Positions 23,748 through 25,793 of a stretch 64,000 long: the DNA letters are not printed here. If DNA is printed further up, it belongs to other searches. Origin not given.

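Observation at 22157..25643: Tandem paralogous Cys-rich proteins with symmetric zinc-ribbon / CxxC-solenoid architecture of unknown function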

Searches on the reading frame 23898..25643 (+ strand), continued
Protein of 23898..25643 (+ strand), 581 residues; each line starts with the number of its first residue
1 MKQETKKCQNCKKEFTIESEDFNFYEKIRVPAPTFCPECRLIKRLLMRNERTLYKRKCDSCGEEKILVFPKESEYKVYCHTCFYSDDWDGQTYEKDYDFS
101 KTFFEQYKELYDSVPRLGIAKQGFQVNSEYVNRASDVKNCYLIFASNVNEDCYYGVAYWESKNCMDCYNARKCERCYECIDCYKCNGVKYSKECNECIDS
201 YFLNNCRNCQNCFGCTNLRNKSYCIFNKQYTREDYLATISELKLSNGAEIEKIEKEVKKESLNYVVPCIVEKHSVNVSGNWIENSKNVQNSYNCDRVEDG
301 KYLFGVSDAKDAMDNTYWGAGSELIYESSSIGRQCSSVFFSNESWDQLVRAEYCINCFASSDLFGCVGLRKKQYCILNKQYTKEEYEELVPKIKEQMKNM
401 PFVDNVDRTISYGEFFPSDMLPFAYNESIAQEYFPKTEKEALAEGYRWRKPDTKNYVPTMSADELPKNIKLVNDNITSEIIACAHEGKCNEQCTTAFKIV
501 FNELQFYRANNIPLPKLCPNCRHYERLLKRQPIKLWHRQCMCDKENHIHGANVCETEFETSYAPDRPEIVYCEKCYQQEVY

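Call 63: find_encoding_contigs(protein=window:23898-25643:+, flank=10000, max_places=2)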
Protein window:23898-25643:+ (581 aa): 2 contigs read that carry it; 2 places shown.
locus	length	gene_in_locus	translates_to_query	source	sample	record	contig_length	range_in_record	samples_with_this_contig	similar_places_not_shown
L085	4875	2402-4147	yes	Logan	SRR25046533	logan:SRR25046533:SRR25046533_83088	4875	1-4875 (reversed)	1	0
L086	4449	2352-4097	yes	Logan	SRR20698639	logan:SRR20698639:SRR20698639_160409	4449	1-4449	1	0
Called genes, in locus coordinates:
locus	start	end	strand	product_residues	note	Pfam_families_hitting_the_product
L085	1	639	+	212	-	?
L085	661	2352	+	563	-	-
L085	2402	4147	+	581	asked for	-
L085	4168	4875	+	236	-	?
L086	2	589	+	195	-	?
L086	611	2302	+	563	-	-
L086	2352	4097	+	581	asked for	-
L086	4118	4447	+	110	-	?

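Call 74: find_related_loci(query=A3, collection=metagenome_contigs, flank=8000)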
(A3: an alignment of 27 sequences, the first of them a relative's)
Query A3 (690 aa) in metagenome_contigs; peptide patterns used: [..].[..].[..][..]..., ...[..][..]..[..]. (x = any residue, [..] = any of these).
600 stretches matched a pattern (row limit reached: there are more); 595 encode a relative of the query (tblastn E <= 1e-3); the best 80 are kept; 80 distinct loci.
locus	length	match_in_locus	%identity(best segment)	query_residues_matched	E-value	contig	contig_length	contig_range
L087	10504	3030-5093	72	1-690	0e+0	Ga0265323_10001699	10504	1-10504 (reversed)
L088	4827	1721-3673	72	1-690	0e+0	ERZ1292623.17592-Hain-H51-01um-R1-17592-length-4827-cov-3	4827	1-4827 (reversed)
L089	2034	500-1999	86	1-514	0e+0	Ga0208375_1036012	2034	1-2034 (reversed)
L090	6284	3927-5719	76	1-671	0e+0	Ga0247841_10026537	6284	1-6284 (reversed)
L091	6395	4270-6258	67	4-690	0e+0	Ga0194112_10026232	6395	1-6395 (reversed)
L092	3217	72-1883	68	1-634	0e+0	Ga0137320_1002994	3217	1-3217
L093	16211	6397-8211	67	1-632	0e+0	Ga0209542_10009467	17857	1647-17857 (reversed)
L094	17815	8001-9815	74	1-630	0e+0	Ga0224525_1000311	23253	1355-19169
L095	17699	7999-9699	58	3-633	0e+0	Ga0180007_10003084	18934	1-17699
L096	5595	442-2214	56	3-634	0e+0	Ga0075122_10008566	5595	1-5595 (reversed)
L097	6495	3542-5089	62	3-538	0e+0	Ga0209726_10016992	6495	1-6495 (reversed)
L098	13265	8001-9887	55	3-630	0e+0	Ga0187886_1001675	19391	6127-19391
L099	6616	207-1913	56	4-634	0e+0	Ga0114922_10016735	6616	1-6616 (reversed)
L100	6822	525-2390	54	3-638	0e+0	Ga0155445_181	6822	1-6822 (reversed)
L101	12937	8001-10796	62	3-551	0e+0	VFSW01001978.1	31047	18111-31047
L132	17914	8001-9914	53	1-650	0e+0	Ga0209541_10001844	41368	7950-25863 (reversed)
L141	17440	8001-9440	60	3-515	0e+0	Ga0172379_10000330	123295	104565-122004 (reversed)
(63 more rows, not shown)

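Call 81: find_homologous_proteins(query=L003:10706-12451:+, max_evalue=0.001)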
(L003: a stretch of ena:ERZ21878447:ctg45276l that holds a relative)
Query L003:10706-12451:+ (582 aa): 3230 proteins with E <= 0.001 among 7473 candidates; the best 120 are listed.
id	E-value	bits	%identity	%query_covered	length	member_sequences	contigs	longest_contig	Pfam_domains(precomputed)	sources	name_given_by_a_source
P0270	0.0e+0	1361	100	100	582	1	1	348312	-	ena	-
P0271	0.0e+0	1177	85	100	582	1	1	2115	-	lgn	-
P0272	0.0e+0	1092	78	100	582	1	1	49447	-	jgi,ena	-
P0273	0.0e+0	1025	73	100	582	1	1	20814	-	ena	-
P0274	0.0e+0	1018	77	97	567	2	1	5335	-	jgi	jgi:hypothetical protein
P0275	0.0e+0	1013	72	100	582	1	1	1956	PF23477.2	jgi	-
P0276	1.9e-293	993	71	100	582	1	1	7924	-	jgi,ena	-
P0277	1.4e-292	990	71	100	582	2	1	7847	-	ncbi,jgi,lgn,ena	ncbi:MAG: hypothetical protein WCW54_04070 [Candidatus Paceibacterota bacterium]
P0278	4.1e-288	975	71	100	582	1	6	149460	-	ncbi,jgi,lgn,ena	-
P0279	7.0e-270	915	65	100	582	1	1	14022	-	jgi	jgi:hypothetical protein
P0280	1.1e-268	911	65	100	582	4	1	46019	-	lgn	-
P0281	4.6e-266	902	64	100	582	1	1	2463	-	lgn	-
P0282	3.0e-265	900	65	100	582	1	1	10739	-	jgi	-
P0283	7.9e-265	898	65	100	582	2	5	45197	PF23477.2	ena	-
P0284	2.1e-264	897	64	100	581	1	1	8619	-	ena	-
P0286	1.1e-260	885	63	100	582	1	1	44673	PF23477.2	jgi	jgi:hypothetical protein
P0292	8.5e-259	878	62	100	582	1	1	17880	PF23477.2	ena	-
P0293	1.1e-258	878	63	100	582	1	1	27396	PF23477.2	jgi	jgi:CxxC-x17-CxxC domain-containing protein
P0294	1.2e-258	878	63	100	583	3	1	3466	PF23477.2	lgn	-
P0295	3.6e-258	876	63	100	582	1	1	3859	PF23477.2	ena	-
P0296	4.0e-258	876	63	100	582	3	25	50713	PF23477.2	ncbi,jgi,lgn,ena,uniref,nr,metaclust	ncbi:hypothetical protein A3B84_01205 [Candidatus Nomurabacteria bacterium RIFCSPHIGHO2_02_FULL_35_1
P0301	2.1e-255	867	63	100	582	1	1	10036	PF23477.2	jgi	jgi:hypothetical protein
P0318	1.2e-250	851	62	100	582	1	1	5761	PF23477.2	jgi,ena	jgi:hypothetical protein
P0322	9.6e-248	842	60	100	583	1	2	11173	PF23477.2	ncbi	-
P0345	1.6e-233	795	58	100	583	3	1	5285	PF23477.2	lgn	-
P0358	1.7e-228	778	57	99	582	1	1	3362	PF23477.2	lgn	-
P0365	3.0e-227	774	55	100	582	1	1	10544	PF23477.2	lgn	-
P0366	6.4e-227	773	56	100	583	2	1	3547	PF23477.2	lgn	-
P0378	6.6e-224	763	56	100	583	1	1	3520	PF23477.2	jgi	jgi:CxxC-x17-CxxC domain-containing protein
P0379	9.8e-224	762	56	100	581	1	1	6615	PF23477.2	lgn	-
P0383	4.3e-223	760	58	100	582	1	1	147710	PF23477.2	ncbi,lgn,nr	ncbi:MAG: hypothetical protein NTZ44_03665 [Candidatus Nomurabacteria bacterium]|nr:hypothetical pro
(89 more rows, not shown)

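Call 85: search_protein_families(library=pfam, proteins=[L141:4571-5074:-, L141:7264-7911:+, L141:14484-15071:+], max_evalue=0.001)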
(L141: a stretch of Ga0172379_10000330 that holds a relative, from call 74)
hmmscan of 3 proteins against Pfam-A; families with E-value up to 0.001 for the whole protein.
L141:4571-5074:- (168 aa): 2 families
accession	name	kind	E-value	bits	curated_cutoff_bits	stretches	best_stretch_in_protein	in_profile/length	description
PF20803.2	PaaX_M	-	2.1e-19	69.8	24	1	82-158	2-78/83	PaaX protein central Cas2-like domain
PF22665.2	DUF6293_C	-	0.00017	22.4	27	1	6-68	34-98/101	DUF6293 C-terminal winged helix domain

L141:7264-7911:+ (216 aa): 4 families
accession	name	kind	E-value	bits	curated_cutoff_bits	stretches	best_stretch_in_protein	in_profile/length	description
PF13419.12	HAD_2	-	1.5e-34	120.1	23.8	1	6-177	1-176/178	Haloacid dehalogenase-like hydrolase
PF00702.32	Hydrolase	-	5.3e-25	89.4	26.4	1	4-173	2-191/191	haloacid dehalogenase-like hydrolase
PF13242.12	Hydrolase_like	-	3.9e-09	36.7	22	1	135-207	3-74/75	HAD-hyrolase-like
PF12710.13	HAD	-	4.6e-09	37.4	27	1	6-128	1-137/189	haloacid dehalogenase-like hydrolase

L141:14484-15071:+ (196 aa): 0 families

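Call 92: predict_structure(alignment_id=A4)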
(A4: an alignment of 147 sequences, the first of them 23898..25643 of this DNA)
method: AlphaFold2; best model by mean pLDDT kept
length: 581 residues; sequences in the alignment: 147
mean_pLDDT: 93.4   pTM: 0.93
mean pLDDT of the five models: 93.4, 90.6, 90.3, 89.6, 89.1
residues with pLDDT >= 90: 484; 70-90: 93; 50-70: 4; < 50: 0
segments of 3 or more residues with pLDDT < 50: none
pLDDT, mean of each block of 10 residues (from residue 1): 96 97 97 98 97 96 97 96 96 98 98 97 88 90 79 75 75 76 75 83 94 96 98 97 95 97 96 95 95 93 91 88 94 80 93 97 98 98 98 98 98 97 97 96 97 91 97 98 95 94 95 96 94 96 96 97 96 95 82
secondary structure, 60 per line:
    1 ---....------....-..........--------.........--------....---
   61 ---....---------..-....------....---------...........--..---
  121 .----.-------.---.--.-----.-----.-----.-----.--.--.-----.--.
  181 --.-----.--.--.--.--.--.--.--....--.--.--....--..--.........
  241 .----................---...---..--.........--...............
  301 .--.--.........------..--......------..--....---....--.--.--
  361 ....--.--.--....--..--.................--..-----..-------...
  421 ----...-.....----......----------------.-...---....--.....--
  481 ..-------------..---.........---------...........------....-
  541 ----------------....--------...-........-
elements in order: E4-7 E14-17 H19-28 H37-45 E54-57 E64-67 H80-83 H90-93 H103-113 E210-213 E222-225 H232-241 H247-261 E265-267 E275-283 E286-301 E307-315 E326-331 E342-345 E349-352 E361-364 E373-376 H383-399 H429-433 H438-443 H474-478 H501-509 H519-529 E536-539 E557-560 E569-571 H573-580

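Call 96: list_cluster_members(proteins=[window:23898-25643:+, window:22157-23848:+])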
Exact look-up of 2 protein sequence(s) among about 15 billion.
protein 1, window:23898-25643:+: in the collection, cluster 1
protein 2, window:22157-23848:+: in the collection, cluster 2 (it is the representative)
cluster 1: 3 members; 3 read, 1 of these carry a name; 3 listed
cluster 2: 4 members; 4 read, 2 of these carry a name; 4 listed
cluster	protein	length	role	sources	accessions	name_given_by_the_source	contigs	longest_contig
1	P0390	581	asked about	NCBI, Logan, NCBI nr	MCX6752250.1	MAG: hypothetical protein NTZ87_02000 [Candidatus Nomurabacteria bacterium] | hypothetical protein [Candidatus Nomurabacteria bacterium]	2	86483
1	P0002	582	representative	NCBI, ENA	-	-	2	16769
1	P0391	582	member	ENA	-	-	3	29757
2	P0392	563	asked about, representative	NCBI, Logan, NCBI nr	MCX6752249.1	MAG: hypothetical protein NTZ87_01995 [Candidatus Nomurabacteria bacterium] | hypothetical protein [Candidatus Nomurabacteria bacterium]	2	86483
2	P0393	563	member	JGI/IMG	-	hypothetical protein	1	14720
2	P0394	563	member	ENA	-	-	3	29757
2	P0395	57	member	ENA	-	-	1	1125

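Call 102: search_protein_families(library=pfam, proteins=[L132:664-1686:+], max_evalue=0.01)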
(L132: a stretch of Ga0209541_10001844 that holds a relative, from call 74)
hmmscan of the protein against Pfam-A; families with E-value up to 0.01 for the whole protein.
L132:664-1686:+ (341 aa): 3 families
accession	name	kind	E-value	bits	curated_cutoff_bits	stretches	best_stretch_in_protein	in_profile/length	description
PF04545.22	Sigma70_r4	-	2e-11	43.7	24.1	1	16-68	2-49/50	Sigma-70, region 4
PF05066.19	HARE-HTH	-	4.9e-09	36.9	25.9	1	220-279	4-71/71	HB1, ASXL, restriction endonuclease HTH domain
PF24706.1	DUF7669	-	0.0012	19.4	23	0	286-328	6-49/75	Domain of unknown function (DUF7669)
